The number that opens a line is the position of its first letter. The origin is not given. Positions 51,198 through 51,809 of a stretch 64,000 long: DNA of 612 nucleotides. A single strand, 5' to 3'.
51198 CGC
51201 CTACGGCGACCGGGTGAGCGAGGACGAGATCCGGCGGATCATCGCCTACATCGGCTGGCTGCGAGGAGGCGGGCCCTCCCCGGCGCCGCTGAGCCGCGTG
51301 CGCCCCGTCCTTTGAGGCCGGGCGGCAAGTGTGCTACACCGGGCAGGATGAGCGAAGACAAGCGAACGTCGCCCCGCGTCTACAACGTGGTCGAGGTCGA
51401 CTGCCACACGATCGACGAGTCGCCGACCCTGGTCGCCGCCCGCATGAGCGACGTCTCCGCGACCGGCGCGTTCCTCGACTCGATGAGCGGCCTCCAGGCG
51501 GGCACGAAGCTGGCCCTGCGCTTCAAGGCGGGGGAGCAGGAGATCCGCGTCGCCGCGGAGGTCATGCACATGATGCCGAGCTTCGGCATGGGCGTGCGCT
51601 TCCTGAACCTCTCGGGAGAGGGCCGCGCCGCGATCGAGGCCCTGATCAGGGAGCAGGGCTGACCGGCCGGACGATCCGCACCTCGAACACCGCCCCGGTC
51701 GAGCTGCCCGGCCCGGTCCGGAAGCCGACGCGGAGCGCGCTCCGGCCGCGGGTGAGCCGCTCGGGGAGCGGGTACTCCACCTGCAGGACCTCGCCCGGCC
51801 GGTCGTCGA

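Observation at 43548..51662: Sigma54 / two-component-controlled cluster of two different cupredoxins, two beta-barrels, a His-rich Tat lipoprotein, a dihaem cytochrome c and a PilZ protein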

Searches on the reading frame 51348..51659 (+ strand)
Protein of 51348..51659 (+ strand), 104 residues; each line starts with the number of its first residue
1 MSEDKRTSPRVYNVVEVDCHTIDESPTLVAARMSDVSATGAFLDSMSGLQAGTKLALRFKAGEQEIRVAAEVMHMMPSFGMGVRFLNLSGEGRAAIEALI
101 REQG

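Call 5: search_protein_families(library=pfam, max_evalue=0.01, proteins=[window:51348-51659:+])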
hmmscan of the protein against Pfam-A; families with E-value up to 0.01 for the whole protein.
seq(104 aa): 1 family
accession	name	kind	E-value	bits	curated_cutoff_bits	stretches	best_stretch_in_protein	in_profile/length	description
PF07238.19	PilZ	-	1.2e-12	48.5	22.5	1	4-101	1-101/102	PilZ domain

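Call 6: search_protein_families(library=ncbifam, max_evalue=0.01, proteins=[window:51348-51659:+])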
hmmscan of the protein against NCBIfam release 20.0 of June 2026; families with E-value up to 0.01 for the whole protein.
seq(104 aa): 1 family
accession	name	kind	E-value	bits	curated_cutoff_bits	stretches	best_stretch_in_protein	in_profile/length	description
TIGR02266.1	gmx_TIGR02266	paralog_domain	8.6e-10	38.7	68.7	1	11-100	2-95/96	TIGR02266 family protein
